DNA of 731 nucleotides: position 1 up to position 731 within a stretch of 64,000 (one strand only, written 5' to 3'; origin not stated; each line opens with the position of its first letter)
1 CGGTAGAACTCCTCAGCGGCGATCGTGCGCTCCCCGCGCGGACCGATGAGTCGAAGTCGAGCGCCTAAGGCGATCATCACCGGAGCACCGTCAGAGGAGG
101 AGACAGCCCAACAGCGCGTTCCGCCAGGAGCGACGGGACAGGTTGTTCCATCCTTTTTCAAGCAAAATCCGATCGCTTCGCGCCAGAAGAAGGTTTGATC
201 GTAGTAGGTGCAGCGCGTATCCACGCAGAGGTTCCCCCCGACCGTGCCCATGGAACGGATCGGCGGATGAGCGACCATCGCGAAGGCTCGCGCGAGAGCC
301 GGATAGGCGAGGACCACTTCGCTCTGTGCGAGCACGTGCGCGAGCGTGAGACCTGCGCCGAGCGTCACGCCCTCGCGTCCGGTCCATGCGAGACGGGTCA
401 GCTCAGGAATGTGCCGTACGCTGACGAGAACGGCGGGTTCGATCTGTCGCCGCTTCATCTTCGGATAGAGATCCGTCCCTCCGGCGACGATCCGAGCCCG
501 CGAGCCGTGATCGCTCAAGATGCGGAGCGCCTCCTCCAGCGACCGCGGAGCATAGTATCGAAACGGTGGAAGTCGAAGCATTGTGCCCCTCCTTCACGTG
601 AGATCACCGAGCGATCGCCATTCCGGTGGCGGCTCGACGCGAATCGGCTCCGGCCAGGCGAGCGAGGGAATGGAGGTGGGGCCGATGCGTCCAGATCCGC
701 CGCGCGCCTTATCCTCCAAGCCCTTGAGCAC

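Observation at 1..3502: hcrCAB-ordered molybdenum hydroxylase whose FAD subunit carries a four-Cys loop (predicted extra [4Fe-4S])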

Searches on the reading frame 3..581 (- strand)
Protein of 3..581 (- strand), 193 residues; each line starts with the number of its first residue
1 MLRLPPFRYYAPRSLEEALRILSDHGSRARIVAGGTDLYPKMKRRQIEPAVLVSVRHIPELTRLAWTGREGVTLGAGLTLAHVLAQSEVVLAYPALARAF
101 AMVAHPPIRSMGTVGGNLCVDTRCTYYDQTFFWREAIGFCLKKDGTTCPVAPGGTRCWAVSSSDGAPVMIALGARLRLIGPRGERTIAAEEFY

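Call 3: search_solved_structures(query=window:3-581:-, max_evalue=0.001, show_alignments=3)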
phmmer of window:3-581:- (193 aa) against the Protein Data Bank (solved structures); distinct sequences matched with E-value up to 0.001: 21.
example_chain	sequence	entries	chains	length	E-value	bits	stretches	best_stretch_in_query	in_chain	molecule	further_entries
1rm6_B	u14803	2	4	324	3.4e-36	127.9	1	4-191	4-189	4-hydroxybenzoyl-CoA reductase beta subunit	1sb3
1ffu_C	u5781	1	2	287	4.2e-20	75.4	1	5-119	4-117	CUTM, FLAVOPROTEIN OF CARBON MONOXIDE DEHYDROGENASE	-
1ffv_C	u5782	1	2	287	4.4e-20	75.4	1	5-119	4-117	CUTM, FLAVOPROTEIN OF CARBON MONOXIDE DEHYDROGENASE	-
7dqx_E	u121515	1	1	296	1.3e-17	67.3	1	3-119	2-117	6-hydroxypseudooxynicotine dehydrogenase complex subunit alpha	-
7dqx_B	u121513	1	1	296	1.4e-17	67.2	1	3-119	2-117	6-hydroxypseudooxynicotine dehydrogenase complex subunit alpha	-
1zxi_C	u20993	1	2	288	3e-17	66.1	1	6-118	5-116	Carbon monoxide dehydrogenase medium chain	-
1n5w_C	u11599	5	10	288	3.2e-17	66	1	6-118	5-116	Carbon monoxide dehydrogenase medium chain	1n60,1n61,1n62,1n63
1t3q_C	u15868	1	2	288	8.4e-16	61.4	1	3-119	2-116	quinoline 2-oxidoreductase medium subunit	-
5y6q_B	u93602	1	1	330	1.5e-14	57.3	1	5-193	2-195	Aldehyde oxidase medium subunit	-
4zoh_B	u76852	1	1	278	2.4e-12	50.1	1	5-119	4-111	Putative oxidoreductase FAD-binding subunit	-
8uem_B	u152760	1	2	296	4.6e-12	49.2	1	6-120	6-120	Carbon monoxide dehydrogenase medium chain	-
3hrd_C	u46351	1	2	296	1.9e-11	47.2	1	6-121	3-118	Nicotinate dehydrogenase FAD-subunit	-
5g5g_B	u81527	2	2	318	5.3e-10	42.5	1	26-193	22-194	PUTATIVE XANTHINE DEHYDROGENASE YAGR MOLYBDENUM-BINDING SU SUBUNIT | Aldehyde oxidoreductase FAD-binding subunit PaoB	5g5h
2w3r_A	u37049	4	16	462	1.2e-05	28.3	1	27-119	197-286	XANTHINE DEHYDROGENASE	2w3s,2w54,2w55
1jro_A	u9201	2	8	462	1.2e-05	28.2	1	27-119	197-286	xanthine dehydrogenase, chain A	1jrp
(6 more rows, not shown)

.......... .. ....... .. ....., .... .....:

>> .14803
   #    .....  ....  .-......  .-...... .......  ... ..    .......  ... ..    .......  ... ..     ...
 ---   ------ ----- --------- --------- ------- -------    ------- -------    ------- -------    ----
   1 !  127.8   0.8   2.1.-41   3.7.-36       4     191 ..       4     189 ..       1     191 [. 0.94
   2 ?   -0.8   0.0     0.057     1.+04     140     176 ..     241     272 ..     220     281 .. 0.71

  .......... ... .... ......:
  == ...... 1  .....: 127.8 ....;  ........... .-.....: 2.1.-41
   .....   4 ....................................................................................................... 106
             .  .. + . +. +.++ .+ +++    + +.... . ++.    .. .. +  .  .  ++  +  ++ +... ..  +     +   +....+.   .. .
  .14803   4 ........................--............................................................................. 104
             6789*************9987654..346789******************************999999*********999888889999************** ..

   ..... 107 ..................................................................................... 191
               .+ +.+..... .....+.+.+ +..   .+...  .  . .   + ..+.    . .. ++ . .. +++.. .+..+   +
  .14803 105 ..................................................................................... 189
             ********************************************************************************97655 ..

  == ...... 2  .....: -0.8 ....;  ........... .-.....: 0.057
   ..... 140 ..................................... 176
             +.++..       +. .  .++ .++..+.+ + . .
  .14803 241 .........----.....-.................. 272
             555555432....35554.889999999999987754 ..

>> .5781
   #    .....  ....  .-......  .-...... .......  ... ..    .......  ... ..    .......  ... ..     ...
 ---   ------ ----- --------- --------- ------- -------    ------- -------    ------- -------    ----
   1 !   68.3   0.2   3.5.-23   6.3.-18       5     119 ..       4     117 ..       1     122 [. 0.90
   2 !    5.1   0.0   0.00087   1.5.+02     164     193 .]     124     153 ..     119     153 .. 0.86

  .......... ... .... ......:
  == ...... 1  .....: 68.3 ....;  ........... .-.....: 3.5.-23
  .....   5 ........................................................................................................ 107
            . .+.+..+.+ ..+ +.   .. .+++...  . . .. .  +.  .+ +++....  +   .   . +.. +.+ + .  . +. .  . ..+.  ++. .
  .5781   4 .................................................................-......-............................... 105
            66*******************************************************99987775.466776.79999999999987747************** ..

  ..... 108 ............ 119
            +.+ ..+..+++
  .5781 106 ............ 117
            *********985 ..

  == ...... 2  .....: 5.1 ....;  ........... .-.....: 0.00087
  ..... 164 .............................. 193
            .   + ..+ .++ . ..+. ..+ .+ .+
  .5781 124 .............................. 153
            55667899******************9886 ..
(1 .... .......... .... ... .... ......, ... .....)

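Call 4: search_protein_families(library=pfam, proteins=[window:3-581:-])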
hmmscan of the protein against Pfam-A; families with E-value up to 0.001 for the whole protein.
window:3-581:- (193 aa): 1 family
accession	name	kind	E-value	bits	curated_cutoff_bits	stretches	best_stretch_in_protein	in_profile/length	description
PF00941.27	FAD_binding_5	-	1.5e-38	132.7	27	1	6-193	2-148/170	FAD binding domain in molybdopterin dehydrogenase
